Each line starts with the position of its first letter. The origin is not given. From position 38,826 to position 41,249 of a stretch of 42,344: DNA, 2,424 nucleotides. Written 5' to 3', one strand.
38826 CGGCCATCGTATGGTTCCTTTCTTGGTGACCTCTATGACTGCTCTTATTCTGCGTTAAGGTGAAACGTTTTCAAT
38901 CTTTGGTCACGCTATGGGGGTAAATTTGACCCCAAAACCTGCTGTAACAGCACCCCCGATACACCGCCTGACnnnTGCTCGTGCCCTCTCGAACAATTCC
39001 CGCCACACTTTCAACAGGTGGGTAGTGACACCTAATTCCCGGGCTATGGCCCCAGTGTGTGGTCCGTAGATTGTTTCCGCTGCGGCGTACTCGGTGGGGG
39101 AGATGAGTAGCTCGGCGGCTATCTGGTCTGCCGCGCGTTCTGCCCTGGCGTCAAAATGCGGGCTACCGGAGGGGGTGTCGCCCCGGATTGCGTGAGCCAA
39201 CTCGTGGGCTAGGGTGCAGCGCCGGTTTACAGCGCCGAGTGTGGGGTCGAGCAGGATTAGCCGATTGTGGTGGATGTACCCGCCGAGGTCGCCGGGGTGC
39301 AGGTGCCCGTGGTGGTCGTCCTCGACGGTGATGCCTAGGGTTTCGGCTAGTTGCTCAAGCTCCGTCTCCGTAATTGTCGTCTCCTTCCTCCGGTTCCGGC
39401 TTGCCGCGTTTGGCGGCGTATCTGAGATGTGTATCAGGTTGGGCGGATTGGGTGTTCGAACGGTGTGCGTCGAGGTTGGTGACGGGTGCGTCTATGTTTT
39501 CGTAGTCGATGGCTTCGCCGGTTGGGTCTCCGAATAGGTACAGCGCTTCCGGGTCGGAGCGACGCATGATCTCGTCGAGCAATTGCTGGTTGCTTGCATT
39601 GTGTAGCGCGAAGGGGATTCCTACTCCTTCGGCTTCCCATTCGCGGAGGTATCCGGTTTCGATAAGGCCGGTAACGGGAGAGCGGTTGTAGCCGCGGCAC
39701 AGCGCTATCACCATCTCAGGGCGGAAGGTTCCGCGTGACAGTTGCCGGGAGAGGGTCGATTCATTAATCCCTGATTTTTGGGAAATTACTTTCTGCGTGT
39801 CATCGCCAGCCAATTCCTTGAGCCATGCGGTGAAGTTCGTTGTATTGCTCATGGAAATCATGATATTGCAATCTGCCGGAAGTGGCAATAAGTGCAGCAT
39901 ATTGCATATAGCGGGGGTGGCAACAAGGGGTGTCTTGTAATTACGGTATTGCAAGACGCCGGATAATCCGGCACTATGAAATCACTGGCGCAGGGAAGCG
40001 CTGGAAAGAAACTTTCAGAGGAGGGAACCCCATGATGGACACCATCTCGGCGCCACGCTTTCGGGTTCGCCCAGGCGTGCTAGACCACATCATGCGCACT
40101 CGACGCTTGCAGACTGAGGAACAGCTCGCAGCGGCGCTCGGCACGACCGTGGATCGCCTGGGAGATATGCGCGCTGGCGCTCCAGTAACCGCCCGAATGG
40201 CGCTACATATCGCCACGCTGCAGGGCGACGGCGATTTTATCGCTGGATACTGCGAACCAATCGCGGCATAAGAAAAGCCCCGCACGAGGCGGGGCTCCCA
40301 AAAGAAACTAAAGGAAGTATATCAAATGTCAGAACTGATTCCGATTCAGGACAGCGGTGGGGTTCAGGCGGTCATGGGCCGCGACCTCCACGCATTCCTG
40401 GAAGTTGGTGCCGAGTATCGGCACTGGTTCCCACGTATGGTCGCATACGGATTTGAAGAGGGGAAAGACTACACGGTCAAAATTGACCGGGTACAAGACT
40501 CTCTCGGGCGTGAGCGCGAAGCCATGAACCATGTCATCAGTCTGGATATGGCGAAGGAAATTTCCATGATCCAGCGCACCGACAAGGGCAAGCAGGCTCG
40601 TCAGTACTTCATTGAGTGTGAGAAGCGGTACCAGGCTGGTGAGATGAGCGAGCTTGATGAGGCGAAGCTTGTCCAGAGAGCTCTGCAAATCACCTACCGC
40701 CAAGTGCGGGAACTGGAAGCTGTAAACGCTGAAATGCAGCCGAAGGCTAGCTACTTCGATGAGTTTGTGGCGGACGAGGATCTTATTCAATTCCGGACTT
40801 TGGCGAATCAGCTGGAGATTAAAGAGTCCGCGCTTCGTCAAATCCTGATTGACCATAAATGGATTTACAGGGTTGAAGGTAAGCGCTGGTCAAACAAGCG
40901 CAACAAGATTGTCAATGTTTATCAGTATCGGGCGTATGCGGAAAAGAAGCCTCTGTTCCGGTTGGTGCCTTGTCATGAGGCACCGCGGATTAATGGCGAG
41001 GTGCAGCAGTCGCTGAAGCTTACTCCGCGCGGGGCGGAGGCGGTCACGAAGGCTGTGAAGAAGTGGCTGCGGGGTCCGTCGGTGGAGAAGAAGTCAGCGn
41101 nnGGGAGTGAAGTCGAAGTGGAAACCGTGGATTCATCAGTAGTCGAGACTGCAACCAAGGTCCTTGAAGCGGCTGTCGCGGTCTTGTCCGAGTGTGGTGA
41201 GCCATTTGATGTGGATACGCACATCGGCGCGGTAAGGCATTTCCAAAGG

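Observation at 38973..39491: ImmA-like metallopeptidase gene with intact HEXXH but no canonical start codon, and a perfectly spaced SD before an ATT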

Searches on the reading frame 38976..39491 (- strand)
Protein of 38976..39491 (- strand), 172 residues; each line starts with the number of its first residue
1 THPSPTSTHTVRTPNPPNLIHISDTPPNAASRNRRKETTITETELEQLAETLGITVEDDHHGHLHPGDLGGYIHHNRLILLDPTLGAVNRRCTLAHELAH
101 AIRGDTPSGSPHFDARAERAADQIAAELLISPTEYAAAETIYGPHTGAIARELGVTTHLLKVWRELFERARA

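Call 8: search_protein_families(library=pfam, proteins=[window:38976-39491:-], max_evalue=0.1)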
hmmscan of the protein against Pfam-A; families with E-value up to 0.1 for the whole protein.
window:38976-39491:- (172 aa): 3 families
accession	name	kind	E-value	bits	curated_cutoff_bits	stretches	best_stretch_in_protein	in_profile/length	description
PF06114.19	Peptidase_M78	-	5.5e-14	52.5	22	1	65-159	16-117/123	IrrE N-terminal-like domain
PF20573.4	DUF6782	-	0.025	14.3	27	1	67-102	67-102/241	Putative metallopeptidase family (DUF6782)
PF01527.26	HTH_Tnp_1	-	0.061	14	24.1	0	137-168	16-48/75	Transposase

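Call 9: search_dna_similar(query=window:38976-39491:-, collection=phages, mode=protein, max_rows=30)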
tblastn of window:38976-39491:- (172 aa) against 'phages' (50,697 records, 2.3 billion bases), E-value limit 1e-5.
Records with a match: 23; places in all: 23; records where one place covers at least 80% of the query: 2.
Best place of each record, by identity: 60-80% 10; <60% 13.
By first word of the organism name: Corynebacterium 16; Bifidobacterium 3; Rhodococcus 2; Pasteurella 1; Siphoviridae 1.
By host as written in the record: Corynebacterium xerosis 14; Rhodococcus erythropolis NRRL B-1574 2; Corynebacterium simulans IME1320 1; Corynebacterium glutamicum ATCC 21792 1; Pasteurella multocida B:2 1; - 1; Bifidobacterium bifidum strain 317B 1; Bifidobacterium thermophilum MBT94004 1; and 1 more.
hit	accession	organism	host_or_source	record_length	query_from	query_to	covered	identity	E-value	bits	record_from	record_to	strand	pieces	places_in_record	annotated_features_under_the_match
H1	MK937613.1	Corynebacterium phage StAB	Corynebacterium xerosis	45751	4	171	98%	48.9%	3e-23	100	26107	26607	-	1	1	28: peptidase | 29: immunity repressor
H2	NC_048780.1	Corynebacterium phage StAB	Corynebacterium xerosis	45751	4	171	98%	48.9%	3e-23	100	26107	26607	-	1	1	28: metallo-protease | 29: HTH DNA binding protein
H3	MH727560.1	Corynebacterium phage SamW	Corynebacterium xerosis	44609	72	172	59%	62.4%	1e-23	102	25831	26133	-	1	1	29: peptidase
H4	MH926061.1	Corynebacterium phage Troy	Corynebacterium xerosis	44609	72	172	59%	62.4%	1e-23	102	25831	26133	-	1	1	29: peptidase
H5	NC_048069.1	Corynebacterium phage SamW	Corynebacterium xerosis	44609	72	172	59%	62.4%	1e-23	102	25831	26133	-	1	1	29: metallo-protease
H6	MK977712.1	Corynebacterium phage Lederberg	Corynebacterium xerosis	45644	72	172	59%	62.4%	1e-23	102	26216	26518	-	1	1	29: peptidase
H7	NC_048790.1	Corynebacterium phage Lederberg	Corynebacterium xerosis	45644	72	172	59%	62.4%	1e-23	102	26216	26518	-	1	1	29: metallo-protease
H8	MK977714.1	Corynebacterium phage Bran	Corynebacterium xerosis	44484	72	171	58%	61.0%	4e-23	100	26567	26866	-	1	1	30: peptidase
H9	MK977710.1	Corynebacterium phage Stiles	Corynebacterium xerosis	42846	72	172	59%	60.4%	5e-22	97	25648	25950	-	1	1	29: peptidase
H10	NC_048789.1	Corynebacterium phage Stiles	Corynebacterium xerosis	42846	72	172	59%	60.4%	5e-22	97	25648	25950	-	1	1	29: metallo-protease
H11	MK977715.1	Corynebacterium phage Adelaide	Corynebacterium xerosis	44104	72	169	57%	61.2%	1e-21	96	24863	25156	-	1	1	27: peptidase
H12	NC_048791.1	Corynebacterium phage Adelaide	Corynebacterium xerosis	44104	72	169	57%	61.2%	1e-21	96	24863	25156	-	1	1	27: metallo-protease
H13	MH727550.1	Corynebacterium phage Juicebox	Corynebacterium xerosis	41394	72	169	57%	50.0%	5e-13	71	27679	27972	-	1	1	32: peptidase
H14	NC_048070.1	Corynebacterium phage Juicebox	Corynebacterium xerosis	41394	72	169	57%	50.0%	5e-13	71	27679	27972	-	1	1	32: metallo-protease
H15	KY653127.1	Corynebacterium phage IME1320_01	Corynebacterium simulans IME1320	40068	72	172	59%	45.5%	1e-12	71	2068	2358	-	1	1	hypothetical protein (x2)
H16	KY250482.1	Corynebacterium phage phi16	Corynebacterium glutamicum ATCC 21792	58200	72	170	58%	46.5%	2e-14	76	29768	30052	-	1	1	putative metallo-endopeptidase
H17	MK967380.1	Rhodococcus phage Sleepyhead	Rhodococcus erythropolis NRRL B-1574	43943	72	172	59%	44.6%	2e-8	58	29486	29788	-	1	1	39: peptidase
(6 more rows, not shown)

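Call 10: get_annotated_region(hit=H1, flank=1500)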
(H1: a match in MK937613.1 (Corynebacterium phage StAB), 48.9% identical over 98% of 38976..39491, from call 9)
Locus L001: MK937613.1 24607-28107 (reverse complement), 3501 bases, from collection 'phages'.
description: Corynebacterium phage StAB, complete genome.
organism: Corynebacterium phage StAB (NCBI taxid 2591204)
taxonomy: Viruses; Duplodnaviria; Heunggongvirae; Uroviricota; Caudoviricetes; Samwavirus; Samwavirus StAB
host: Corynebacterium xerosis; source: sewage influent; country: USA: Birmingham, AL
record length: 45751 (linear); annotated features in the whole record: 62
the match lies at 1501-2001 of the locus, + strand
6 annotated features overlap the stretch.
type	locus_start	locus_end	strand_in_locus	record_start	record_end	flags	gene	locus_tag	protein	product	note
CDS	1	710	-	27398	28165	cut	31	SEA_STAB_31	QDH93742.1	antirepressor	-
CDS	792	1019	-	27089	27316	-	30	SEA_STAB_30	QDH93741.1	helix-turn-helix DNA binding protein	-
CDS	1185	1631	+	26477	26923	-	29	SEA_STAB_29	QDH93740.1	immunity repressor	-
CDS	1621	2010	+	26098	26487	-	28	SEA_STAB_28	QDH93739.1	peptidase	-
CDS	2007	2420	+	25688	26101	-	27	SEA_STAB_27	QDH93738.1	hypothetical protein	-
CDS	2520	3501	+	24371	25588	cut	26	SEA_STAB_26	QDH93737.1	tyrosine integrase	integrase, (Y-int)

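Call 11: get_annotated_region(hit=H3, flank=1500)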
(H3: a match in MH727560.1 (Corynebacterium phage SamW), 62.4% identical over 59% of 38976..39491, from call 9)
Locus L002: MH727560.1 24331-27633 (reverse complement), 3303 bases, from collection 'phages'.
description: Corynebacterium phage SamW, complete genome.
organism: Corynebacterium phage SamW (NCBI taxid 2301601)
taxonomy: Viruses; Duplodnaviria; Heunggongvirae; Uroviricota; Caudoviricetes; Samwavirus; Samwavirus samW
host: Corynebacterium xerosis; source: sewage influent; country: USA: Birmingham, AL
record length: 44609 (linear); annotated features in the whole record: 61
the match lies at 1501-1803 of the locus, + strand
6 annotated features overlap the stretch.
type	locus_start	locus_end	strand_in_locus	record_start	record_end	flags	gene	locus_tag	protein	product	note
CDS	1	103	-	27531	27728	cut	32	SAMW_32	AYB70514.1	hypothetical protein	-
CDS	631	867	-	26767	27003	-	31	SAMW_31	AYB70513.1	hypothetical protein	-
CDS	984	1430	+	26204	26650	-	30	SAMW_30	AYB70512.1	immunity repressor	-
CDS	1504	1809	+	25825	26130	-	29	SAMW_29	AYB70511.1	peptidase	-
CDS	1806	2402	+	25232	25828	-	28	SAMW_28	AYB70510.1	hypothetical protein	-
CDS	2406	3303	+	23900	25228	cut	27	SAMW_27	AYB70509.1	tyrosine integrase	integrase, (Y-int)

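Call 17: get_annotated_region(hit=H6, flank=1200)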
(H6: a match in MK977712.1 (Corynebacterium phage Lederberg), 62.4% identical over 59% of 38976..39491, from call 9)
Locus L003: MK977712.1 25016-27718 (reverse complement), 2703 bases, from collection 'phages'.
description: Corynebacterium phage Lederberg, complete genome.
organism: Corynebacterium phage Lederberg (NCBI taxid 2588502)
taxonomy: Viruses; Duplodnaviria; Heunggongvirae; Uroviricota; Caudoviricetes; Samwavirus; Samwavirus samW
host: Corynebacterium xerosis; source: sewage influent; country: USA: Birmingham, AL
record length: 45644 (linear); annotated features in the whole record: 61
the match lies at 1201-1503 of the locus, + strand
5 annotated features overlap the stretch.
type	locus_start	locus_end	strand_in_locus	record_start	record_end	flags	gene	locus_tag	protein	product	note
CDS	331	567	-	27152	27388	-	31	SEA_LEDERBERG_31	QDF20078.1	hypothetical protein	-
CDS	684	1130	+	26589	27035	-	30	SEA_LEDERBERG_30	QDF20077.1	immunity repressor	-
CDS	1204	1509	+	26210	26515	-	29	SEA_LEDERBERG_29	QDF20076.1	peptidase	-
CDS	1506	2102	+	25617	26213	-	28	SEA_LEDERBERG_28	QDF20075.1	hypothetical protein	-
CDS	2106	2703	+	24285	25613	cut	27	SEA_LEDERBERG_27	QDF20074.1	tyrosine integrase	-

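Call 18: get_annotated_region(hit=H8, flank=1200)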
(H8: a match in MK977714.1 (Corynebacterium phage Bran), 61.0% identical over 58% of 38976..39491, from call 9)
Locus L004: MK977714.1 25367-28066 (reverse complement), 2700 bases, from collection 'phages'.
description: Corynebacterium phage Bran, complete genome.
organism: Corynebacterium phage Bran (NCBI taxid 2588500)
taxonomy: Viruses; Duplodnaviria; Heunggongvirae; Uroviricota; Caudoviricetes
host: Corynebacterium xerosis; source: sewage influent; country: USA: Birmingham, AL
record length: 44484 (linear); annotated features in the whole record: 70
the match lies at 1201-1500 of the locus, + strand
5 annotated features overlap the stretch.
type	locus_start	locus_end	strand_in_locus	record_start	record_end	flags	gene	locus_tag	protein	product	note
CDS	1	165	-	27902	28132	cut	32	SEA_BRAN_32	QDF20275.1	hypothetical protein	-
CDS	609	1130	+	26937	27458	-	31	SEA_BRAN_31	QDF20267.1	immunity repressor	-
CDS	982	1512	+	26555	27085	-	30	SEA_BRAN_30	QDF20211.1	peptidase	-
CDS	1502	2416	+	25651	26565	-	29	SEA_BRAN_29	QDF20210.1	hypothetical protein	-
CDS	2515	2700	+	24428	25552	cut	28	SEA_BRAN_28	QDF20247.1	tyrosine integrase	-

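Call 19: get_annotated_region(hit=H9, flank=1200)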
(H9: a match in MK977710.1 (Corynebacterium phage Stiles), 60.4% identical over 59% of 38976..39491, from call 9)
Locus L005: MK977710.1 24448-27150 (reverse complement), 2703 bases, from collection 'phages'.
description: Corynebacterium phage Stiles, complete genome.
organism: Corynebacterium phage Stiles (NCBI taxid 2588504)
taxonomy: Viruses; Duplodnaviria; Heunggongvirae; Uroviricota; Caudoviricetes; Samwavirus; Samwavirus stiles
host: Corynebacterium xerosis; source: sewage influent; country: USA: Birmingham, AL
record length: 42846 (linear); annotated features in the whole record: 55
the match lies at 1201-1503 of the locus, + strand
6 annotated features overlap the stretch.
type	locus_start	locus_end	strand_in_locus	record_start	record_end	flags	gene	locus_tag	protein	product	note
CDS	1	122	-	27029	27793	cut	32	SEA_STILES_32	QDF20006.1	hypothetical protein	-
CDS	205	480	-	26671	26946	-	31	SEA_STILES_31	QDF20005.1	hypothetical protein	-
CDS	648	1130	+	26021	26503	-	30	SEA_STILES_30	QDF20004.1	immunity repressor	-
CDS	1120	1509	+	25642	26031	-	29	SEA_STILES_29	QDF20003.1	peptidase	-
CDS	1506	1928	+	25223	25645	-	28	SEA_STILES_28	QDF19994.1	hypothetical protein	-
CDS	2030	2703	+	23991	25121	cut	27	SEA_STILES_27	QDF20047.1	tyrosine integrase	-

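Call 20: get_annotated_region(hit=H11, flank=1200)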
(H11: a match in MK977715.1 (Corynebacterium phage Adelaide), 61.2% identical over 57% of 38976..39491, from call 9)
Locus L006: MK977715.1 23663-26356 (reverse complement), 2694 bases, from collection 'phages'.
description: Corynebacterium phage Adelaide, complete genome.
organism: Corynebacterium phage Adelaide (NCBI taxid 2588499)
taxonomy: Viruses; Duplodnaviria; Heunggongvirae; Uroviricota; Caudoviricetes; Samwavirus; Samwavirus adelaide
host: Corynebacterium xerosis; source: sewage influent; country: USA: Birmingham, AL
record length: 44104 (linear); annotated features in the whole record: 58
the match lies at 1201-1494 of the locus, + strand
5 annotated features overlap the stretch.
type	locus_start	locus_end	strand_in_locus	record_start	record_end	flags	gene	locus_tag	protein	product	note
CDS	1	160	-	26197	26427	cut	29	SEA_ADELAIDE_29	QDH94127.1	hypothetical protein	-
CDS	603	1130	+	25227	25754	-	28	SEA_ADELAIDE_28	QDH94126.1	immunity repressor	-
CDS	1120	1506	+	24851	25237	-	27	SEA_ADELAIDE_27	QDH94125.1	peptidase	-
CDS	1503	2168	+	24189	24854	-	26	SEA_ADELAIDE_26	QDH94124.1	hypothetical protein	-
CDS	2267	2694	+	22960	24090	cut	25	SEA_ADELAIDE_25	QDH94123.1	tyrosine integrase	-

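Call 21: get_annotated_region(hit=H13, flank=1200)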
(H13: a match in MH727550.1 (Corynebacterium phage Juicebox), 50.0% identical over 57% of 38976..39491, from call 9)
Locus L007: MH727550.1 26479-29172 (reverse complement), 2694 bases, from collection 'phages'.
description: Corynebacterium phage Juicebox, complete genome.
organism: Corynebacterium phage Juicebox (NCBI taxid 2301600)
taxonomy: Viruses; Duplodnaviria; Heunggongvirae; Uroviricota; Caudoviricetes; Juiceboxvirus; Juiceboxvirus juicebox
host: Corynebacterium xerosis; source: sewage influent; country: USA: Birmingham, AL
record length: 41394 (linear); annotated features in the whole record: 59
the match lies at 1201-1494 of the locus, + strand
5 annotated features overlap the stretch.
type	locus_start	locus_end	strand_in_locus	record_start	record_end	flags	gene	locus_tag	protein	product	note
CDS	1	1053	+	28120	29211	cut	33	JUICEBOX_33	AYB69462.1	hypothetical protein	-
CDS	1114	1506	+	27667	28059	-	32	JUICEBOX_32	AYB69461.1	peptidase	-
CDS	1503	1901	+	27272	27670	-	31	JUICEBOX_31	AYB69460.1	hypothetical protein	-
CDS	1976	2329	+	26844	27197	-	30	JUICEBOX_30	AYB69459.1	hypothetical protein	-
CDS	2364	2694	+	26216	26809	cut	29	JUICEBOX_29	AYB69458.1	hypothetical protein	-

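Call 22: get_annotated_region(hit=H15, flank=1200)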
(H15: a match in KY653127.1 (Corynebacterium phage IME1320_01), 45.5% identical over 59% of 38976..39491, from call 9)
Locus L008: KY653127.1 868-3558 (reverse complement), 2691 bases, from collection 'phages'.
description: Corynebacterium phage IME1320_01, complete genome.
organism: Corynebacterium phage IME1320_01 (NCBI taxid 1965535)
taxonomy: Viruses; Duplodnaviria; Heunggongvirae; Uroviricota; Caudoviricetes
host: Corynebacterium simulans IME1320; source: -; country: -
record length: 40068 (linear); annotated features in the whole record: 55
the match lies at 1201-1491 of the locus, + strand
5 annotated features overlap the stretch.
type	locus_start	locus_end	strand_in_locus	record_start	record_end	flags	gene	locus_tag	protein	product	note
CDS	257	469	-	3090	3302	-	-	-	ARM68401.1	hypothetical protein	-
CDS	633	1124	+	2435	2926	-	-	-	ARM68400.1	hypothetical protein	-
CDS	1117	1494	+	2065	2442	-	-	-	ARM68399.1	hypothetical protein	-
CDS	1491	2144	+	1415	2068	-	-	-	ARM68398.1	hypothetical protein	-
CDS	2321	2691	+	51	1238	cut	-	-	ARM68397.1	integrase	-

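Call 23: get_annotated_region(hit=H16, flank=1200)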
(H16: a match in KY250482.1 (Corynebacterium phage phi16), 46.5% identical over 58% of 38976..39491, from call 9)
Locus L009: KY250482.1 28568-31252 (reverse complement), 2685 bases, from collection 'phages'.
description: Corynebacterium phage phi16, complete genome.
organism: Corynebacterium phage phi16 (NCBI taxid 1927022)
taxonomy: Viruses; Duplodnaviria; Heunggongvirae; Uroviricota; Caudoviricetes
host: Corynebacterium glutamicum ATCC 21792; source: -; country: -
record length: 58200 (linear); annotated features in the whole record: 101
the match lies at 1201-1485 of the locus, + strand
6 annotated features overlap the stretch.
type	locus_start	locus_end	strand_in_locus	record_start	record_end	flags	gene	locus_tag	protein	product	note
CDS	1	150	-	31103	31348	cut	-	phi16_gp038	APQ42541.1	hypothetical protein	ORF38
CDS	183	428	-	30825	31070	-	-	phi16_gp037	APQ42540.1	hypothetical protein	ORF37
CDS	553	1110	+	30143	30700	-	-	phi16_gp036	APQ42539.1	putative DNA-binding protein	ORF36; putative DNA-binding protein (transcriptional regulator)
CDS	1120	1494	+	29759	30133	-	-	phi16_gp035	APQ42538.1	putative metallo-endopeptidase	ORF35; alternative start codon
CDS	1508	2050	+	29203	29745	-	-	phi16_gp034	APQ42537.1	putative super infection exclusion protein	ORF34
CDS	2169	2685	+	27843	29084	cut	-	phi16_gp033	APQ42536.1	integrase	ORF33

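Call 24: get_annotated_region(hit=H17, flank=1200)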
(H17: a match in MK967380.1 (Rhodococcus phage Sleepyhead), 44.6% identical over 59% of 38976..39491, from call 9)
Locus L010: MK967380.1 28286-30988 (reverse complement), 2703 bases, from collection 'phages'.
description: Rhodococcus phage Sleepyhead, complete genome.
organism: Rhodococcus phage Sleepyhead (NCBI taxid 2591131)
taxonomy: Viruses; Duplodnaviria; Heunggongvirae; Uroviricota; Caudoviricetes; Sleepyheadvirus; Sleepyheadvirus sleepyhead
host: Rhodococcus erythropolis NRRL B-1574; source: soil; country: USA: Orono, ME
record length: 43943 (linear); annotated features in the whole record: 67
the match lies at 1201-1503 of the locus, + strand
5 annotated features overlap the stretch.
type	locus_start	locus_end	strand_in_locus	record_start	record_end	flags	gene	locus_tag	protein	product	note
CDS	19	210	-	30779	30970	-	42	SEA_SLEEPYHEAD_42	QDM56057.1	excise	-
CDS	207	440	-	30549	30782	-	41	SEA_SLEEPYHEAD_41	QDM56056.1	Cro protein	Cro (control of repressor's operator)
CDS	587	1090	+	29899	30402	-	40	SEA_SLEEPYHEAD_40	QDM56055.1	immunity repressor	-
CDS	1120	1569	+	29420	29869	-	39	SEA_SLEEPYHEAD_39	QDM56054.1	peptidase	IrrE-like protein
CDS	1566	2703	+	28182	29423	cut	38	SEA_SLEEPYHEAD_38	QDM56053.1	tyrosine integrase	-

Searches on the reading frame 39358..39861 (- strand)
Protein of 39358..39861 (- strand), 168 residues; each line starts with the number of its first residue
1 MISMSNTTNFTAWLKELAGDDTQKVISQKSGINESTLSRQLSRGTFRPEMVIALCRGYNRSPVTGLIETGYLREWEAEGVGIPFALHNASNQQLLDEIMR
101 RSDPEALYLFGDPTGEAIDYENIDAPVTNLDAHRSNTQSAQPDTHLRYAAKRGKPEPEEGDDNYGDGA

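Call 8: search_protein_families(library=pfam, proteins=[window:39358-39861:-], max_evalue=0.1)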
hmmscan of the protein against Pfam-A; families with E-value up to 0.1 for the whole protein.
window:39358-39861:- (168 aa): 2 families
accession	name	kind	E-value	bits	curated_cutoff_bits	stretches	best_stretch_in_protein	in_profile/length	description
PF13560.12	HTH_31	-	0.05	14.3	27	1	22-62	16-58/64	Helix-turn-helix domain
PF13693.12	HTH_35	-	0.088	13.2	25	0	26-53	21-48/75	Winged helix-turn-helix DNA-binding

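Call 77: search_protein_families(library=phrogs, proteins=[window:39358-39852:-], max_evalue=0.001)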
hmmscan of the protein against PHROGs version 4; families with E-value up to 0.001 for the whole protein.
window:39358-39852:- (165 aa): 5 families
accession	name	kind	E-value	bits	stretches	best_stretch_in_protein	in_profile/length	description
phrog_16278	-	DNA, RNA and nucleotide metabolism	7e-25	89.4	1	6-132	3-121/170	HTH DNA binding protein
phrog_19579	-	transcription regulation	2.6e-11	44.6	1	7-99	6-100/251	transcriptional regulator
phrog_18815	-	unknown function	4.7e-11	44.2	1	6-155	2-154/165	-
phrog_3949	-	transcription regulation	2.9e-09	38.2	1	4-104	10-114/161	transcriptional repressor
phrog_5301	-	transcription regulation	3.6e-07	31.4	1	5-104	8-111/132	transcriptional repressor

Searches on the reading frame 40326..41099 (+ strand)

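Call 44: search_protein_families(library=pfam, proteins=[window:40326-41099:+], max_evalue=0.01)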
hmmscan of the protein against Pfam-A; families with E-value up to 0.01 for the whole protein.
window:40326-41099:+ (258 aa): 2 families
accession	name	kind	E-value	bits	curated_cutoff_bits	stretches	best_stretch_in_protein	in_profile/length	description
PF08346.17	AntA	-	4.4e-22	78.9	27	1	16-85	1-68/68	AntA/AntB antirepressor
PF03374.19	ANT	-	6.1e-15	55.9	25.3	1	131-246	1-107/108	Phage antirepressor protein KilAC domain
